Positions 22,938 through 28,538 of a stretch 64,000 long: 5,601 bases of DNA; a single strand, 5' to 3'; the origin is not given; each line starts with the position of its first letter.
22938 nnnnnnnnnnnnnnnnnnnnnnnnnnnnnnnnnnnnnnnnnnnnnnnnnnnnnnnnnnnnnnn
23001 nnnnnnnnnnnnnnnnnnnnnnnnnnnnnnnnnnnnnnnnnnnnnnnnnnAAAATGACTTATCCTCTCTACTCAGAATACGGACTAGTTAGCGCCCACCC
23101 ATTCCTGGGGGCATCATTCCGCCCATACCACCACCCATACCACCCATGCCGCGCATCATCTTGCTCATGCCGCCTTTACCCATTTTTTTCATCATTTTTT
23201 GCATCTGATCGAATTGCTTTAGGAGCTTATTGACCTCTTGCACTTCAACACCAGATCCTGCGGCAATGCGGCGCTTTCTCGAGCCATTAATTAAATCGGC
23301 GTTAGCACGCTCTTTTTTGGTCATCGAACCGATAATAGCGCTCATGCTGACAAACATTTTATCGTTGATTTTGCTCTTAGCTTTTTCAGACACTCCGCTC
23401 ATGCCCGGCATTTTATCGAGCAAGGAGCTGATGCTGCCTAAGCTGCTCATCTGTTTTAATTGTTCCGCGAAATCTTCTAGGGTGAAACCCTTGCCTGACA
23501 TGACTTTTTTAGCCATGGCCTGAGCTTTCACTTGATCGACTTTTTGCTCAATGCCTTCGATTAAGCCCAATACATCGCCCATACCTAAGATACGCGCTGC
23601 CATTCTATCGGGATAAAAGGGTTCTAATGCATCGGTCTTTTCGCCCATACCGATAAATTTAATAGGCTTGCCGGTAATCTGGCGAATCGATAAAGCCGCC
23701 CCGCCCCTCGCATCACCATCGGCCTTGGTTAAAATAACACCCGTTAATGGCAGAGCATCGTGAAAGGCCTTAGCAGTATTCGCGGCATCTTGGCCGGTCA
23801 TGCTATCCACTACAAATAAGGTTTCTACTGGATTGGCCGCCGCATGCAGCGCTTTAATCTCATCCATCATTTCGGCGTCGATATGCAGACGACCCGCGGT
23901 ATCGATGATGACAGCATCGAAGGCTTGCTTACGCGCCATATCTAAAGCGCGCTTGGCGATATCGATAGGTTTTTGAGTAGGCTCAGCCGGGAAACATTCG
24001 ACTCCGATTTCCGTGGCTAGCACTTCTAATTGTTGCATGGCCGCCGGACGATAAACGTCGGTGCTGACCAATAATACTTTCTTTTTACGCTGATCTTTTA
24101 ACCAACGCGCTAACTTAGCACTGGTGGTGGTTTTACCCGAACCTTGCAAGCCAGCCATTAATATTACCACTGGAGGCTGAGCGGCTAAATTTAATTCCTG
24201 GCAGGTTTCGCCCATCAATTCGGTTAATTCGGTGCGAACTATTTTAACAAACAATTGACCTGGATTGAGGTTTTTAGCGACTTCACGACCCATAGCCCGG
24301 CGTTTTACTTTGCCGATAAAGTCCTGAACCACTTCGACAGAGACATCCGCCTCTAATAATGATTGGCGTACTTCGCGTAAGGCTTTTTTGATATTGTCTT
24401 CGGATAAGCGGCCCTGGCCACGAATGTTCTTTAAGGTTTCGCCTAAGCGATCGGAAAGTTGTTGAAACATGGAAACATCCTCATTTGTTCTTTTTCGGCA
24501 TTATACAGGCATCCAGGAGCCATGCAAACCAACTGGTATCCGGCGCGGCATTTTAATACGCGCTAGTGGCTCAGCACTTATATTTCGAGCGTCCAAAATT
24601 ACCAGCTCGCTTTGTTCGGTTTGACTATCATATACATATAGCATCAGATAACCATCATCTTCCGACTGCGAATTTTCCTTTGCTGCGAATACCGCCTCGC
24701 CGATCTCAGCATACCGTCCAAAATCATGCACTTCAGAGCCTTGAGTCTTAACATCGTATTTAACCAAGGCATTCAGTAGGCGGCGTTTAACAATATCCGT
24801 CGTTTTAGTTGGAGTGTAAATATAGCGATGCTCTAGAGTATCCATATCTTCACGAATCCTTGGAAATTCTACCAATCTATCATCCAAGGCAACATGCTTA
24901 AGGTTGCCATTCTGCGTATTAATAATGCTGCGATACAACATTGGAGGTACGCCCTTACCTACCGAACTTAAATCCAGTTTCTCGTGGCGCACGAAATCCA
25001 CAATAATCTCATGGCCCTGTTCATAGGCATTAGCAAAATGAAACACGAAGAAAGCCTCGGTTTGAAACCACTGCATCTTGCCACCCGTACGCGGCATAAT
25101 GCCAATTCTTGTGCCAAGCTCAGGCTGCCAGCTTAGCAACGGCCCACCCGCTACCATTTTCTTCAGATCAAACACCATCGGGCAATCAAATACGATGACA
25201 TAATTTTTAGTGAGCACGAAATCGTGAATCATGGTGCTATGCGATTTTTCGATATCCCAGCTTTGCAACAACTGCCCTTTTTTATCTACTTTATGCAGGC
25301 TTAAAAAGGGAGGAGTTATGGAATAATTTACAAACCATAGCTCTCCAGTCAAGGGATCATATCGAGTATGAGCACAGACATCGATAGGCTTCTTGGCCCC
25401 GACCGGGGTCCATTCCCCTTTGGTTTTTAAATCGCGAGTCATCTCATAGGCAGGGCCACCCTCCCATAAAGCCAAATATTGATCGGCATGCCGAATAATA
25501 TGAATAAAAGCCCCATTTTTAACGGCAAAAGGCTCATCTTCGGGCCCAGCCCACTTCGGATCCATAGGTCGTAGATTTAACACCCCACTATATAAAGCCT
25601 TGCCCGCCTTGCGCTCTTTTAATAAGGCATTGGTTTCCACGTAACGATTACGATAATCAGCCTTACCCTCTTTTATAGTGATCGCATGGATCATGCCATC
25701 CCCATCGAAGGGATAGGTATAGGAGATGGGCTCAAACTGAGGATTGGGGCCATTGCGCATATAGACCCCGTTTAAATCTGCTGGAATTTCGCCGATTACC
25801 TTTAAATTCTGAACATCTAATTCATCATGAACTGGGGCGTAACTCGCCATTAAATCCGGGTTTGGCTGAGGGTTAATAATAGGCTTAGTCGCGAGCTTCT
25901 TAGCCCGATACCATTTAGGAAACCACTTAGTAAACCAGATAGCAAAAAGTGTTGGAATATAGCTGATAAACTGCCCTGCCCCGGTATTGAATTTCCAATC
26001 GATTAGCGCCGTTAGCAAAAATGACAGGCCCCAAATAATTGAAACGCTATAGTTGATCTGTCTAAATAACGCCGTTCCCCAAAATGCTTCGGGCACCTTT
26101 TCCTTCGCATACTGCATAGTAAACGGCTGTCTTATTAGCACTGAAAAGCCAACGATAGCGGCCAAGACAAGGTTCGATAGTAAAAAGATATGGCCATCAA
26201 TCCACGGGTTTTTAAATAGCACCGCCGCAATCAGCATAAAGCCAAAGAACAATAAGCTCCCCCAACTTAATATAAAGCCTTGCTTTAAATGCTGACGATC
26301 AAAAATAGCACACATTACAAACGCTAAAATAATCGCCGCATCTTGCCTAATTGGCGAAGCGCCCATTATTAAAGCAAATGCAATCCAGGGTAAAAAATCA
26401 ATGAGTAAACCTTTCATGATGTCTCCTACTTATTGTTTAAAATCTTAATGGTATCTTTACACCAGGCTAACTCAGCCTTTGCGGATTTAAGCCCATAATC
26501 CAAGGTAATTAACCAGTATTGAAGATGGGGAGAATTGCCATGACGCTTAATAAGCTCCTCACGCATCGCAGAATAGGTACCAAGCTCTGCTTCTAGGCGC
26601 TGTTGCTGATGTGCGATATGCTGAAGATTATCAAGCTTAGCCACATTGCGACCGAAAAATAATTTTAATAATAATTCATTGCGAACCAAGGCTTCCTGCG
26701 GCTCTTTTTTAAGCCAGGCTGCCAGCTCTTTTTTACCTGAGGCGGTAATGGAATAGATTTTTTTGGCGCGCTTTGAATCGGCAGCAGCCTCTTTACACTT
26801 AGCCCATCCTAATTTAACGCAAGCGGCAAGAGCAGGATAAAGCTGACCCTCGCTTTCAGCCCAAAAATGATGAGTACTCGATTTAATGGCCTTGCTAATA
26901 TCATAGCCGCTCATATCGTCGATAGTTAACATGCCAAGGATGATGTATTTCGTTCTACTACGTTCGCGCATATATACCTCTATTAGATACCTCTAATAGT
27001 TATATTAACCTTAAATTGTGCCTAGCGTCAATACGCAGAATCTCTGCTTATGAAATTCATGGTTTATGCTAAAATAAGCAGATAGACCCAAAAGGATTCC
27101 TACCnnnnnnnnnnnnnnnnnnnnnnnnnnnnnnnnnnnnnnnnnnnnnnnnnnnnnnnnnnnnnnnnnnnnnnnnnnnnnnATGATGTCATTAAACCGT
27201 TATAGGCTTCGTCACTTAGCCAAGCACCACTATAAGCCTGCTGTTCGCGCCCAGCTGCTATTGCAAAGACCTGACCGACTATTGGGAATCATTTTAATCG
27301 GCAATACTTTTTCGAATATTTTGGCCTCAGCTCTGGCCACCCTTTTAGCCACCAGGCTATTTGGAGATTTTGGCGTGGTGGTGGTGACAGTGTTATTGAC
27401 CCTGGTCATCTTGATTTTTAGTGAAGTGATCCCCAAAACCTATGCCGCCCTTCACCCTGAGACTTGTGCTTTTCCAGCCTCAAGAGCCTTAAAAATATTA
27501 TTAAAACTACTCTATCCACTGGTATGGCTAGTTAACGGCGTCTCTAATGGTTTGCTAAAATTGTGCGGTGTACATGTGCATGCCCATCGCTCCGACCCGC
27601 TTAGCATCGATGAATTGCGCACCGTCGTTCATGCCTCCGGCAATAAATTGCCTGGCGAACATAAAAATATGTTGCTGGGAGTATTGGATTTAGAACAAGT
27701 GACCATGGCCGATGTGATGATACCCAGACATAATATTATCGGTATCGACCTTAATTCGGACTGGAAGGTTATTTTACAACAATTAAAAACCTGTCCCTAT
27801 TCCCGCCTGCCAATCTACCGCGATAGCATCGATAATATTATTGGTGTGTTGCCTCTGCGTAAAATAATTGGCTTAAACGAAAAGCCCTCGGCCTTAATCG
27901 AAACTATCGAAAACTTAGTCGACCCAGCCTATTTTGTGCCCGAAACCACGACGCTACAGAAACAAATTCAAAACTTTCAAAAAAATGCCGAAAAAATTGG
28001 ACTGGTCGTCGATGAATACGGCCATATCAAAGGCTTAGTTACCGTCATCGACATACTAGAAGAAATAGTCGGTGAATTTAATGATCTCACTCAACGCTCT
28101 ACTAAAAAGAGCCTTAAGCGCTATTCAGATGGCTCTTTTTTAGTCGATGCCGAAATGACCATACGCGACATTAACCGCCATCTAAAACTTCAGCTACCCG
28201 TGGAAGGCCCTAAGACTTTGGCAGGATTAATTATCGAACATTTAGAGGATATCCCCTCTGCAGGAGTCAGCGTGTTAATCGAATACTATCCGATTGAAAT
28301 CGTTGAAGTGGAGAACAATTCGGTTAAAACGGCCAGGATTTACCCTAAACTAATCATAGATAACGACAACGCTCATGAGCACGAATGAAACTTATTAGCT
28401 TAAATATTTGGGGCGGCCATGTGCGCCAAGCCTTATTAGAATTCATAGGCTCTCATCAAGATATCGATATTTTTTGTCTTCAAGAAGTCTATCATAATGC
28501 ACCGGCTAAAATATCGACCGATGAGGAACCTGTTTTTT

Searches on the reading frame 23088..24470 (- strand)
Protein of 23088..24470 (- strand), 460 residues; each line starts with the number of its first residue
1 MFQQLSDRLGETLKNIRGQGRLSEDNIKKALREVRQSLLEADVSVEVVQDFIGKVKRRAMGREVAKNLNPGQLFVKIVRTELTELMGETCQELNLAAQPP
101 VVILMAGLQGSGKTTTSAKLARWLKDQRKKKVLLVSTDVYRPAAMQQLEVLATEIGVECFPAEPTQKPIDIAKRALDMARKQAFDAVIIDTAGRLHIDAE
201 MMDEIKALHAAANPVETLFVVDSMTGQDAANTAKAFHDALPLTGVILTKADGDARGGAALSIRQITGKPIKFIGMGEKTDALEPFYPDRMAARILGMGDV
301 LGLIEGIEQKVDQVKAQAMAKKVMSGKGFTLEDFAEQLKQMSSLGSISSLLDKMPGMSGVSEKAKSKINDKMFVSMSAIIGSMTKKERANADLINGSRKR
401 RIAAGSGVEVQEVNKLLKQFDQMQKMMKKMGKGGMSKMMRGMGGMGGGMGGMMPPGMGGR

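Call 73: search_protein_families(library=pfam, proteins=[window:23088-24470:-], max_evalue=0.00001)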
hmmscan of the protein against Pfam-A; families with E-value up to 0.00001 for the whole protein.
window:23088-24470:- (460 aa): 6 families
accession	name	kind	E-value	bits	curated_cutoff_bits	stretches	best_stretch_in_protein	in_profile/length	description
PF00448.28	SRP54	-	3.6e-76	255.6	22.7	1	100-296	1-196/196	SRP54-type protein, GTPase domain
PF02978.25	SRP_SPB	-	8.4e-33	113.1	27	1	329-427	2-91/91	Signal peptide binding domain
PF02881.24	SRP54_N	-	3.7e-20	72.4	22.4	1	5-82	1-75/75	SRP54-type protein, helical bundle domain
PF01656.29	CbiA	-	3.5e-08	33.9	25.4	1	110-256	9-89/125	CobQ/CobB/MinD/ParA nucleotide binding domain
PF06414.18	Zeta_toxin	-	4.8e-08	33.1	22.3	1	90-145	7-59/199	Zeta toxin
PF13401.12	AAA_22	-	1e-07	32.7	27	1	103-213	8-114/130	AAA domain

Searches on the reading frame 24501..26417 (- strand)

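Call 73: search_protein_families(library=pfam, proteins=[window:24501-26417:-], max_evalue=0.00001)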
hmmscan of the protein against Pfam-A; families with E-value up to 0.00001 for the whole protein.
window:24501-26417:- (638 aa): 1 family
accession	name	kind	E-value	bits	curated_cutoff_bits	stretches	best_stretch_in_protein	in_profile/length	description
PF03055.21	RPE65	-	7.7e-129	431.2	27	1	193-637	1-469/469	Retinal pigment epithelial membrane protein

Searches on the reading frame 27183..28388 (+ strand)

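Call 73: search_protein_families(library=pfam, proteins=[window:27183-28388:+], max_evalue=0.00001)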
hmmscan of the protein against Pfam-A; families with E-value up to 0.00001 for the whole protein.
window:27183-28388:+ (401 aa): 3 families
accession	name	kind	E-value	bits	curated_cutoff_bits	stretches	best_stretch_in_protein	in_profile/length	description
PF01595.25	CNNM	-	8.5e-44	149.8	28.4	1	1-154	20-173/181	Cyclin M transmembrane N-terminal domain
PF03471.22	CorC_HlyC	-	2.3e-19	69.6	27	1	315-388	4-79/81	Transporter associated domain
PF00571.33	CBS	-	1.5e-11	44.9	24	1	248-296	8-56/57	CBS domain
